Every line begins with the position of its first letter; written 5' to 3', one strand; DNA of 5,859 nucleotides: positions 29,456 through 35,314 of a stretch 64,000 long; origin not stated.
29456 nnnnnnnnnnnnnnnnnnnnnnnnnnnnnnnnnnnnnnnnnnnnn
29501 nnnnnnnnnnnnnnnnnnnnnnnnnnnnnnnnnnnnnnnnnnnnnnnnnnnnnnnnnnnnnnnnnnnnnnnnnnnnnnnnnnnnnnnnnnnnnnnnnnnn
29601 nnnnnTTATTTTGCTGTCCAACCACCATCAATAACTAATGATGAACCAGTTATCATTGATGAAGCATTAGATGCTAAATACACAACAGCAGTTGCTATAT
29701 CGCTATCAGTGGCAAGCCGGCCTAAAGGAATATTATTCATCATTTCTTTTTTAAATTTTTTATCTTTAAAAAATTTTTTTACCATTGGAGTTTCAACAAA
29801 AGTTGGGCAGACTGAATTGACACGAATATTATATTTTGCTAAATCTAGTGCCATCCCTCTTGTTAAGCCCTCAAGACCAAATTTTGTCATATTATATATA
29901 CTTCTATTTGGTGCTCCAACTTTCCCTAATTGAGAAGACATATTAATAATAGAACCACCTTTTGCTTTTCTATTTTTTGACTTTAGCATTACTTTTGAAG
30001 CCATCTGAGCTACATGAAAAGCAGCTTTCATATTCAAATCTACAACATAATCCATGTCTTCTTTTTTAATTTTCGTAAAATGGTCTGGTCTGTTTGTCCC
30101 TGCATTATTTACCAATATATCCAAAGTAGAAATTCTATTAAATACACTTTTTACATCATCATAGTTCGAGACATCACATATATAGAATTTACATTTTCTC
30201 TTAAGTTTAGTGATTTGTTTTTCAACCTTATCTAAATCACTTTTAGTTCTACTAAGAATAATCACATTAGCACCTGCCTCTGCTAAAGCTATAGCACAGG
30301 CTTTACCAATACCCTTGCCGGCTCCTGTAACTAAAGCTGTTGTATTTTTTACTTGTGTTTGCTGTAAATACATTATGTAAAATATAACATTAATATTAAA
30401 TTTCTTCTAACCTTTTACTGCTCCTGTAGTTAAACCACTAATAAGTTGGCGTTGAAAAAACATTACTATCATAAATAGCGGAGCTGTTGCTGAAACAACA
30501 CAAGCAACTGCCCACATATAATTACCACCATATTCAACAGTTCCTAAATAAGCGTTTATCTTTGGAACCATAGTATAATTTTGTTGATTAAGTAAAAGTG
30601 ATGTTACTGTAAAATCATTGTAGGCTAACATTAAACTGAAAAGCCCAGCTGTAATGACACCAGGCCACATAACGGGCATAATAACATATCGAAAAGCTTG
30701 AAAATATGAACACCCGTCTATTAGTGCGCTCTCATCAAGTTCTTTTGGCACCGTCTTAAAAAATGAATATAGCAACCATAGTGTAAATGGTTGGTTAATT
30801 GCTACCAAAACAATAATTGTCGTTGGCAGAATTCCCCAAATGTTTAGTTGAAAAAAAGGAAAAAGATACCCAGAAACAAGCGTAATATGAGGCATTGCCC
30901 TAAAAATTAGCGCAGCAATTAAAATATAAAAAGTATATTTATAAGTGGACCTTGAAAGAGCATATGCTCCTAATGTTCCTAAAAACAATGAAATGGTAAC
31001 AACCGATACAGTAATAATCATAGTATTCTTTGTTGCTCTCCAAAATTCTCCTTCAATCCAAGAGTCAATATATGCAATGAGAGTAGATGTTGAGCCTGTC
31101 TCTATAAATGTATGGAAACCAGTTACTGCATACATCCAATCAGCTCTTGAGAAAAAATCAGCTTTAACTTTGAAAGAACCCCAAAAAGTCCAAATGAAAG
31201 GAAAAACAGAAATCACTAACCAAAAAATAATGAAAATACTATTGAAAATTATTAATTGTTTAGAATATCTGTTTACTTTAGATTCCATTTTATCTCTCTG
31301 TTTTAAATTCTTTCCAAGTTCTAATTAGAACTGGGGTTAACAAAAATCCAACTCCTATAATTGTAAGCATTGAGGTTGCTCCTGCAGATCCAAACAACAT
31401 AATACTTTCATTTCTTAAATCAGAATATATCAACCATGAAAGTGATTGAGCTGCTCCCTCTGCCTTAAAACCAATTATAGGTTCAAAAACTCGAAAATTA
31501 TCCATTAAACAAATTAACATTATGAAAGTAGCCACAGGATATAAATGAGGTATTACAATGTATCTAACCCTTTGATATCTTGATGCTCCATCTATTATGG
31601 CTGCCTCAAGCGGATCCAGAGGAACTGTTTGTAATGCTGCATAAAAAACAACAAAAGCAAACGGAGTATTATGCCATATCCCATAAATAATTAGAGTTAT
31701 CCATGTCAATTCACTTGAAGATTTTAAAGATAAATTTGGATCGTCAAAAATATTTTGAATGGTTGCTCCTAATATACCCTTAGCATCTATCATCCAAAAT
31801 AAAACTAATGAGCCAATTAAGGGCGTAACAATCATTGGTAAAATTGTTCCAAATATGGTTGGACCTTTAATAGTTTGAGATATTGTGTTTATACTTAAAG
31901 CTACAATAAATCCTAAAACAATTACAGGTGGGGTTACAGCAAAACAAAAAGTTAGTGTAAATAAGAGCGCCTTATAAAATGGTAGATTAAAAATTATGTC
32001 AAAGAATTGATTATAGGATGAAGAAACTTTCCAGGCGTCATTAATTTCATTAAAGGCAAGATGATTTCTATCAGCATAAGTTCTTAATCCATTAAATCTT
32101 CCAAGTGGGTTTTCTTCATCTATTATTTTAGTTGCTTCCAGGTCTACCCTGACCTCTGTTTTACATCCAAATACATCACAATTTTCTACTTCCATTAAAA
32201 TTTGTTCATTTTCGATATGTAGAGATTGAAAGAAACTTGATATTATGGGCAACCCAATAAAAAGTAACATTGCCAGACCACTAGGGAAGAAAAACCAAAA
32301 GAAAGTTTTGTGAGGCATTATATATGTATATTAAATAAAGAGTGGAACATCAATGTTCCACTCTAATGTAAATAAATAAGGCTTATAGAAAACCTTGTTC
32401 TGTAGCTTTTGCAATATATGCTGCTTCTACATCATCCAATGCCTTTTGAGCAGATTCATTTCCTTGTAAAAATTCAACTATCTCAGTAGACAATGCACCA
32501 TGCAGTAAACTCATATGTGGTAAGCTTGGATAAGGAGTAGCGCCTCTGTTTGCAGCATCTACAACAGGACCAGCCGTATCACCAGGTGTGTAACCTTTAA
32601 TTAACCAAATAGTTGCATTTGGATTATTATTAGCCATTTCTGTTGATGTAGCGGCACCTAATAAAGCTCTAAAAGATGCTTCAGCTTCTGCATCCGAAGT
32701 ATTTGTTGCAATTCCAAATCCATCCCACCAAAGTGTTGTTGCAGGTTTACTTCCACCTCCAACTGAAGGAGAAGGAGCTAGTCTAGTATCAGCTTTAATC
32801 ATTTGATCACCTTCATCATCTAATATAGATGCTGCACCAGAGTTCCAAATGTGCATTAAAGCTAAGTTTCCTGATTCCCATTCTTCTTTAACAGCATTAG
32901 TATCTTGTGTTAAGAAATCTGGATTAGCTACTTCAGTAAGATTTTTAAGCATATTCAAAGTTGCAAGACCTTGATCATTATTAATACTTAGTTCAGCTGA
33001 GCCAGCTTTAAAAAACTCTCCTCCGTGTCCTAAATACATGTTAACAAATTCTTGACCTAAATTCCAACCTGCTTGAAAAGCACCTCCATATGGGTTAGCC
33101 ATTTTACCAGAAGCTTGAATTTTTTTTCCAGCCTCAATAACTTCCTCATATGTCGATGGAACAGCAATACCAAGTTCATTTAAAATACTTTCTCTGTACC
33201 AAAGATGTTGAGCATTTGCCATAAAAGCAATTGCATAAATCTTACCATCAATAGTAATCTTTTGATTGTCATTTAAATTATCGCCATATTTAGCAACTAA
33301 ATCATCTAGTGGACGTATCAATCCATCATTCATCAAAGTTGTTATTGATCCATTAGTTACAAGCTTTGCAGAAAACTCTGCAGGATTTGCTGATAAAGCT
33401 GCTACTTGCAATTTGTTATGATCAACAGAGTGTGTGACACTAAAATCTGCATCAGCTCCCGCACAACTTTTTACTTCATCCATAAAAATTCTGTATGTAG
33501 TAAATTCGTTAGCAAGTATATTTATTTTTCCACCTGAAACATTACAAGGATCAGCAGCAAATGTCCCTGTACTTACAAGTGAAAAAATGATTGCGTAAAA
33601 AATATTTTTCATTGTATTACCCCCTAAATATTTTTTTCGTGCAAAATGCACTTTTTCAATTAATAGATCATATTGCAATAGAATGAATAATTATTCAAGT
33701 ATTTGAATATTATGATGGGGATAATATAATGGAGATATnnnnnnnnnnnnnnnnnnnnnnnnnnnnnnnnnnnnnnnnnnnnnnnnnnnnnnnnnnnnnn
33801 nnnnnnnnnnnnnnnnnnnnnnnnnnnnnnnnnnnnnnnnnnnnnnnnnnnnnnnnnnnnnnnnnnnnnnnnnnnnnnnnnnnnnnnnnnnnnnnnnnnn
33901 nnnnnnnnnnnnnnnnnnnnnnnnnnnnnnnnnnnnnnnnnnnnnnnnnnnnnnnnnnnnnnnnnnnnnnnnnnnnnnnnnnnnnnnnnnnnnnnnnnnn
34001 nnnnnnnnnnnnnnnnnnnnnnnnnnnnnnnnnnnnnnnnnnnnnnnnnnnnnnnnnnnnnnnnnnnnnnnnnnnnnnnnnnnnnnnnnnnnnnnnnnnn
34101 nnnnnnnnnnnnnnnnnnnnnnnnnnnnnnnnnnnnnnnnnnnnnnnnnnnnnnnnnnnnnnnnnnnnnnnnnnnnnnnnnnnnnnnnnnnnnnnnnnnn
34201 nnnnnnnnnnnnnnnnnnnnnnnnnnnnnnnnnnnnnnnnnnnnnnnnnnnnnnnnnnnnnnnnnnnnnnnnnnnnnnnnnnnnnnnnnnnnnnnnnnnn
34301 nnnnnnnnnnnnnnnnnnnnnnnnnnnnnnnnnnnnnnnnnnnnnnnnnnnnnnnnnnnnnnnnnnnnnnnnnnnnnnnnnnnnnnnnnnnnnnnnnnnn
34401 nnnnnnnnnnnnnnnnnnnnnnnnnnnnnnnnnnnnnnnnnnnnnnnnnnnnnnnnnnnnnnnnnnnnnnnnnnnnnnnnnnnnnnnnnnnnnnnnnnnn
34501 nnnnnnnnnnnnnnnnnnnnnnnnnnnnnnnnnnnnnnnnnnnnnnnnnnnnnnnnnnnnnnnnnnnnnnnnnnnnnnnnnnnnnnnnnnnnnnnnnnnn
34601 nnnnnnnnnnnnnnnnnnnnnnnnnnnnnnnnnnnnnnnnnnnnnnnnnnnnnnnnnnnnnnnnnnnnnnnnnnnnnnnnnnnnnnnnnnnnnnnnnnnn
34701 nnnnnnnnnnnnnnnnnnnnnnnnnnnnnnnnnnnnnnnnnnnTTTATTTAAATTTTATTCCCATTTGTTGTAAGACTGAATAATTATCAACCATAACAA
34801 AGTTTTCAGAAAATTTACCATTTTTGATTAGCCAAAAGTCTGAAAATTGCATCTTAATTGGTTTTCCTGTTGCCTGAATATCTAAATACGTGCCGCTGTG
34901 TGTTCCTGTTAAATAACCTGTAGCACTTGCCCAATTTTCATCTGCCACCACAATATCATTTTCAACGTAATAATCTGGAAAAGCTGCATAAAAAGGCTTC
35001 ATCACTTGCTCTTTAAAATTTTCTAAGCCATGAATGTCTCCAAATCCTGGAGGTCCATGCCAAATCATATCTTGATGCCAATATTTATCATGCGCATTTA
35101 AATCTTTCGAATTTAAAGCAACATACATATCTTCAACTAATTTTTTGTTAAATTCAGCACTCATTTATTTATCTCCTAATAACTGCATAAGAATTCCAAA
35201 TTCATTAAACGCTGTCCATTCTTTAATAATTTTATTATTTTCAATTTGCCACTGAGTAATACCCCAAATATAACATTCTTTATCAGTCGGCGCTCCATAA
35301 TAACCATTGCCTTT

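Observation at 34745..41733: Five proteins carrying up to nine NTF2/SnoaL-like domains, interleaved with a bicupin and a MetE-like enzyme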

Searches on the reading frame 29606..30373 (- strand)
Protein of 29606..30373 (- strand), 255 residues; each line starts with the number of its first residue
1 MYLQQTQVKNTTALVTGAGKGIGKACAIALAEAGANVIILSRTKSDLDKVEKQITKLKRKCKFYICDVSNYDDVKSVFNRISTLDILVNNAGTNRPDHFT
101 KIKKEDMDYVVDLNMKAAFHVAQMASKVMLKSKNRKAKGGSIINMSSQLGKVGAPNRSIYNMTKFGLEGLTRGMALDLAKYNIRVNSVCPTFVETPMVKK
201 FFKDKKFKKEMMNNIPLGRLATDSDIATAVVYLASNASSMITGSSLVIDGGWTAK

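Call 13: search_protein_families(library=pfam, proteins=[window:29606-30373:-], max_evalue=0.001)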
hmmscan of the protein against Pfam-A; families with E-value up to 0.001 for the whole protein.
window:29606-30373:- (255 aa): 7 families
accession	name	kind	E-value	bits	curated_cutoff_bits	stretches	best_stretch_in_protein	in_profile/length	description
PF13561.12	adh_short_C2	-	5.8e-64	216.3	27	1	17-253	1-236/236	Enoyl-(Acyl carrier protein) reductase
PF00106.31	adh_short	-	2.8e-55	187.3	26.6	1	12-205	2-194/195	short chain dehydrogenase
PF08659.16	KR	-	3.6e-13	50.3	22.6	1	12-169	2-158/180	KR domain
PF23441.1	SDR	-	3.5e-08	33.6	27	1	7-251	4-254/258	SDR-like rossmann domain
PF01370.27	Epimerase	-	5.5e-06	26.4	20.9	1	13-191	1-170/240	NAD dependent epimerase/dehydratase family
PF02719.21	Polysacc_synt_2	-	3.6e-05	23.5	20.2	1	14-92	2-86/293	Polysaccharide biosynthesis protein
PF03435.24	Sacchrp_dh_NADP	-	0.00055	20.7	25.1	1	14-93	2-78/129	Saccharopine dehydrogenase NADP binding domain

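Call 82: search_solved_structures(query=window:29606-30373:-, max_evalue=1e-25)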
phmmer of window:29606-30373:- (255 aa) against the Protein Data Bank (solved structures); distinct sequences matched with E-value up to 1e-25: 245 (the best 60 are shown).
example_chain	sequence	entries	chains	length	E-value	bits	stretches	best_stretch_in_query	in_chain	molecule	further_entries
2c07_A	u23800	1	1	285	8.2e-43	149.9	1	9-252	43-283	3-OXOACYL-(ACYL-CARRIER PROTEIN) REDUCTASE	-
3sj7_A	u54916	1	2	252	1e-42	149.6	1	11-252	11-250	3-oxoacyl-(Acyl-carrier-protein) reductase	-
4j2h_A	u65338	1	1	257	1.1e-42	149.5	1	11-254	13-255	Short chain alcohol dehydrogenase-related dehydrogenase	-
3osu_A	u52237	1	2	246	1.1e-42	149.5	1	11-252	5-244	3-oxoacyl-[acyl-carrier-protein] reductase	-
1pr9_A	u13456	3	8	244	9.1e-42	146.5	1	12-253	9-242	L-XYLULOSE REDUCTASE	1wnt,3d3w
6y4d_A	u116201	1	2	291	6.8e-41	143.6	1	6-253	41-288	short-chain dehydrogenase/reductase (SDR)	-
1cyd_A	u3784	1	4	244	4.3e-40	141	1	11-254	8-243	CARBONYL REDUCTASE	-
4jro_A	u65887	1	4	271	6.4e-40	140.4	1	8-252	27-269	FabG protein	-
2uvd_A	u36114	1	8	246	9.6e-40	139.9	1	8-252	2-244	3-OXOACYL-(ACYL-CARRIER-PROTEIN) REDUCTASE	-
5ff9_A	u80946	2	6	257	2e-39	138.8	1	7-253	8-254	Noroxomaritidine/Norcraugsodine Reductase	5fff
5feu_A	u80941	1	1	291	3.2e-39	138.2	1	7-253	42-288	Noroxomaritidine/Norcraugsodine Reductase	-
1vl8_A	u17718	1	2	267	9.4e-39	136.6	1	8-254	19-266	Gluconate 5-dehydrogenase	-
3f9i_A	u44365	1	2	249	3.9e-38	134.6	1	9-252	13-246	3-oxoacyl-[acyl-carrier-protein] reductase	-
3ftp_A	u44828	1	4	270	4.1e-38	134.5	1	10-252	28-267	3-oxoacyl-[acyl-carrier protein] reductase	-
2et6_A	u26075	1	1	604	4.7e-38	134.3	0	7-253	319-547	(3R)-hydroxyacyl-CoA dehydrogenase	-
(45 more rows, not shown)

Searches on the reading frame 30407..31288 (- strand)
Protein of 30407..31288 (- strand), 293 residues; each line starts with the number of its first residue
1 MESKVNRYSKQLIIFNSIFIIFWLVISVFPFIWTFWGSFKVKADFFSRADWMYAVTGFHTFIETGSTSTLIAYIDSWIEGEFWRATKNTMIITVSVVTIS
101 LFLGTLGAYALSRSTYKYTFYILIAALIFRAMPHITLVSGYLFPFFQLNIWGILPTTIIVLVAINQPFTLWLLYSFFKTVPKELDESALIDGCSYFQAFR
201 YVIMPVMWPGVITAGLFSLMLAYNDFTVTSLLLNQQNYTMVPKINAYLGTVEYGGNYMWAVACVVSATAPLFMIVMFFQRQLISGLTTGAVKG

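Call 13: search_protein_families(library=pfam, proteins=[window:30407-31288:-], max_evalue=0.001)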
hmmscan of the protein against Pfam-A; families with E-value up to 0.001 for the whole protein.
window:30407-31288:- (293 aa): 1 family
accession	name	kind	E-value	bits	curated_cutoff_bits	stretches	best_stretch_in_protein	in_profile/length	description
PF00528.27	BPD_transp_1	-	1.1e-16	61.5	26.4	1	121-283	19-179/184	Binding-protein-dependent transport system inner membrane component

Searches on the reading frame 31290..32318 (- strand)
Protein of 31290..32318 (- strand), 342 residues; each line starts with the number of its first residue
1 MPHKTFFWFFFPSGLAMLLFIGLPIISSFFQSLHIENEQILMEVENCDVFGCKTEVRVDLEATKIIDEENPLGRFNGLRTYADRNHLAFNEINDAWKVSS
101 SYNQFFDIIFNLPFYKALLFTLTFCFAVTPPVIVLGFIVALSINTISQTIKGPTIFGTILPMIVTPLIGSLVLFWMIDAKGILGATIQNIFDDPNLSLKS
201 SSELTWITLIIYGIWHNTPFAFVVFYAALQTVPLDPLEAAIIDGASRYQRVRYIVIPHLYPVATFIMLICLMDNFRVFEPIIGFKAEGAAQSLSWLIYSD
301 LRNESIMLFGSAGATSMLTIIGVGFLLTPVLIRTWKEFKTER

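Call 13: search_protein_families(library=pfam, proteins=[window:31290-32318:-], max_evalue=0.001)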
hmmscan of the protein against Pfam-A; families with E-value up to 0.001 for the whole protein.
window:31290-32318:- (342 aa): 1 family
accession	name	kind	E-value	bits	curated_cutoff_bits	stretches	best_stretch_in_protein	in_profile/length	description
PF00528.27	BPD_transp_1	-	3.1e-10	40.5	26.4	1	133-327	2-174/184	Binding-protein-dependent transport system inner membrane component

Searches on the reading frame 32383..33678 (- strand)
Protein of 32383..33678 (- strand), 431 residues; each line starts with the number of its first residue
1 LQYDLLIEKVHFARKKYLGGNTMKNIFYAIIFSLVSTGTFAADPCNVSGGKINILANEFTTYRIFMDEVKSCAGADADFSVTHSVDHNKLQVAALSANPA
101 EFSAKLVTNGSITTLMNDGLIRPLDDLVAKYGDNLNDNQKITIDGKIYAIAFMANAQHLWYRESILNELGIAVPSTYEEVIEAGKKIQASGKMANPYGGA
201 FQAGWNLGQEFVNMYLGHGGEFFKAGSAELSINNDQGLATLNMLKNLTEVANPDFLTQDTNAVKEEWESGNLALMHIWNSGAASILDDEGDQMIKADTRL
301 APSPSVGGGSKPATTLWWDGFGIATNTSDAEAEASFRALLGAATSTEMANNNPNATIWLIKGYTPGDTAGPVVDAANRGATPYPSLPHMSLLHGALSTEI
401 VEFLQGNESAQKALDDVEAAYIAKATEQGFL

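Call 3: search_protein_families(library=pfam, proteins=[window:32383-33678:-], max_evalue=0.1)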
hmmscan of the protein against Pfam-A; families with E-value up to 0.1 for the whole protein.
window:32383-33678:- (431 aa): 1 family
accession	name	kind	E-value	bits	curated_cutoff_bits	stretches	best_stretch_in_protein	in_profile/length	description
PF01547.30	SBP_bac_1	-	2.7e-18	67.5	26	1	109-347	58-304/307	Bacterial extracellular solute-binding protein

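Call 4: search_protein_families(library=ncbifam, proteins=[window:32383-33678:-], max_evalue=0.1)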
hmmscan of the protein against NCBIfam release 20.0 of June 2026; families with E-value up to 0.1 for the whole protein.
window:32383-33678:- (431 aa): 4 families
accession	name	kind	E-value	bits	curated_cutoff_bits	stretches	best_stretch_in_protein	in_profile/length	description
TIGR03851.1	chitin_NgcE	equivalog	1.9e-09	37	399.65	1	140-318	146-326/450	N-acetylglucosamine/diacetylchitobiose ABC transporter substrate-binding protein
TIGR03850.1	bind_CPR_0540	equivalog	0.00035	19.3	299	1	144-219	148-219/437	carbohydrate ABC transporter substrate-binding protein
NF007011.0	PRK09474.1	equivalog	0.0018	17.2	291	1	139-419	121-392/396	maltose/maltodextrin ABC transporter substrate-binding protein MalE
NF033660.0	Shiga_Stx2B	exception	0.091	12.9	165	0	23-54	1-29/87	Shiga toxin Stx2 subunit B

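Call 26: search_solved_structures(query=window:32383-33678:-, max_evalue=0.00001)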
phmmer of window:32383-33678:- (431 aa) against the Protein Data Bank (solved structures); distinct sequences matched with E-value up to 0.00001: 21.
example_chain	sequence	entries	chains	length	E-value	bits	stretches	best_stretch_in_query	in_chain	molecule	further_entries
1eu8_A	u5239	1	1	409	2.5e-12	49.6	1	115-333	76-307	TREHALOSE/MALTOSE BINDING PROTEIN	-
4r2f_A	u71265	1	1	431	3.7e-12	49.1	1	148-336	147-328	Extracellular solute-binding protein family 1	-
6dtq_A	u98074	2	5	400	1.3e-10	44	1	139-340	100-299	maltose-binding protein MalE3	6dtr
5iai_A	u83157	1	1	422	2.5e-10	43.1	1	145-337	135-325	Sugar ABC transporter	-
7eho_A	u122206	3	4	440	3.9e-10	42.4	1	112-340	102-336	Chitin oligosaccharide binding protein NagB2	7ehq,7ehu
7nbz_A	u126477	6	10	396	4.3e-10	42.3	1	141-332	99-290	Sulfoquinovosyl binding protein | Sulfoquinovosyl glycerol-binding protein SmoF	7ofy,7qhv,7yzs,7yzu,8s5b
7c16_A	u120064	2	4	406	2.5e-07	33.1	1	102-248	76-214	Sugar ABC transporter, periplasmic sugar-binding protein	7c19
7c0r_A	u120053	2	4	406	2.6e-07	33.1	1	96-247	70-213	Sugar ABC transporter, periplasmic sugar-binding protein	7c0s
7c0v_A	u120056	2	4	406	2.7e-07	33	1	102-248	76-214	Sugar ABC transporter, periplasmic sugar-binding protein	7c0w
7c0x_A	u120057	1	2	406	3.3e-07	32.8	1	102-247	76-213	Sugar ABC transporter, periplasmic sugar-binding protein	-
7c0y_A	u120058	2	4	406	3.3e-07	32.7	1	102-247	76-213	Sugar ABC transporter, periplasmic sugar-binding protein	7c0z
7c14_A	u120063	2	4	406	3.4e-07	32.7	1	102-247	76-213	Sugar ABC transporter, periplasmic sugar-binding protein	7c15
7c0f_A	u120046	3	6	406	3.4e-07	32.7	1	102-247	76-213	Sugar ABC transporter, periplasmic sugar-binding protein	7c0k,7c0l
7c0o_A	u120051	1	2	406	3.4e-07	32.7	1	104-247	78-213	Sugar ABC transporter, periplasmic sugar-binding protein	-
7c1b_A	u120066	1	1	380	3.7e-07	32.6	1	113-248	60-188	Sugar ABC transporter, periplasmic sugar-binding protein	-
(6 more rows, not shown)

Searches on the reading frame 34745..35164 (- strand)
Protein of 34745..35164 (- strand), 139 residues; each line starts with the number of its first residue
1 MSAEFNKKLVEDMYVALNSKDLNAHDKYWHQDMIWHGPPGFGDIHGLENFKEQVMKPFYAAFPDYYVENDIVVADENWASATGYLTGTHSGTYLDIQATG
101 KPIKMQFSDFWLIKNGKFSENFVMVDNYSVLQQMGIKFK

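Call 3: search_protein_families(library=pfam, proteins=[window:34745-35164:-], max_evalue=0.1)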
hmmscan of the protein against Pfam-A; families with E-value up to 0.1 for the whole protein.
window:34745-35164:- (139 aa): 4 families
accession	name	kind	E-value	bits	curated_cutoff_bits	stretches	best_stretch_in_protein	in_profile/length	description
PF07366.18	SnoaL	-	1.1e-23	83.8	28.4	1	9-133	2-125/126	SnoaL-like polyketide cyclase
PF12680.13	SnoaL_2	-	3.3e-18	66.6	27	1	10-120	1-101/102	SnoaL-like domain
PF14534.12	DUF4440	-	4.9e-06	27.4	25.2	1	8-116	3-103/107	Domain of unknown function (DUF4440)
PF13577.12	SnoaL_4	-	0.019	15.4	24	1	8-93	11-97/126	SnoaL-like domain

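Call 4: search_protein_families(library=ncbifam, proteins=[window:34745-35164:-], max_evalue=0.1)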
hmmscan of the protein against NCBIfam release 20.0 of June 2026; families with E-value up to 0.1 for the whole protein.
window:34745-35164:- (139 aa): 2 families
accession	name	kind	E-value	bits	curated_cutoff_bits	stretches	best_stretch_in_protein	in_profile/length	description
TIGR02096.1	TIGR02096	subfamily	7.3e-07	29.6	97.1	1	8-135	2-129/129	ketosteroid isomerase-related protein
NF033407.1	SnoaL_meth_ester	subfamily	0.00063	19.5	200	1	8-134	6-132/144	SnoaL/DnrD family polyketide biosynthesis methyl ester cyclase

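Call 89: list_cluster_members(proteins=[window:34745-35164:-, window:35165-36301:-, window:36431-37432:+, window:37429-38556:-, window:38561-39550:-, window:39563-40531:-, window:40639-41733:+, window:41730-43016:+, window:32383-33678:-])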
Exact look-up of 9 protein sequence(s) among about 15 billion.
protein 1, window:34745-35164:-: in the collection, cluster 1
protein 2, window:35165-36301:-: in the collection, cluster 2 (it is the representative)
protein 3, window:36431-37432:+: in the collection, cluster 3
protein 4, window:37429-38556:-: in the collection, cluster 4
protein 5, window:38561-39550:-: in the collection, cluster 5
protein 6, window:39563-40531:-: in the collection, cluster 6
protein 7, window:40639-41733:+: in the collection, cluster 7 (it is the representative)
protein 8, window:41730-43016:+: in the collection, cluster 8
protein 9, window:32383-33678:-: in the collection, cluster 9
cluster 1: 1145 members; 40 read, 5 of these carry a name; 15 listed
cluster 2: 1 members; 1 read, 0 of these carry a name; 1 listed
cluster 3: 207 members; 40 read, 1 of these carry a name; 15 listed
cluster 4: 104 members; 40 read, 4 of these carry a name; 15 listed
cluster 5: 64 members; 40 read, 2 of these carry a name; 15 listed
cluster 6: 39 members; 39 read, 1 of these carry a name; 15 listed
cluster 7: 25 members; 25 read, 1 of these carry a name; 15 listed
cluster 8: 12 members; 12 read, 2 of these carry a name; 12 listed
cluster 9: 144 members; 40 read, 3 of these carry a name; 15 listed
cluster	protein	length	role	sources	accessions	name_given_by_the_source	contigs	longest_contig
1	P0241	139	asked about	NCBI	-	-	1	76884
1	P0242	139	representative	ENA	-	-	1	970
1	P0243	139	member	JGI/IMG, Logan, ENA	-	predicted ester cyclase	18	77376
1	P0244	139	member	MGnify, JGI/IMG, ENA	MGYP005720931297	CR=1 FL=1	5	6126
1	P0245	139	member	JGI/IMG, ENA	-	predicted ester cyclase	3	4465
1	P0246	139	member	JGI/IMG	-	predicted ester cyclase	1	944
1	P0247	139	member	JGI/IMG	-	hypothetical protein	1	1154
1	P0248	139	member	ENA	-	-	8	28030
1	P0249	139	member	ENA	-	-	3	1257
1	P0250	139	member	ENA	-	-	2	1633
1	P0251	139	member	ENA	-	-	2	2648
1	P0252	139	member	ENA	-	-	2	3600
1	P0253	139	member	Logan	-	-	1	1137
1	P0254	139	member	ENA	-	-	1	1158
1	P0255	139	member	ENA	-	-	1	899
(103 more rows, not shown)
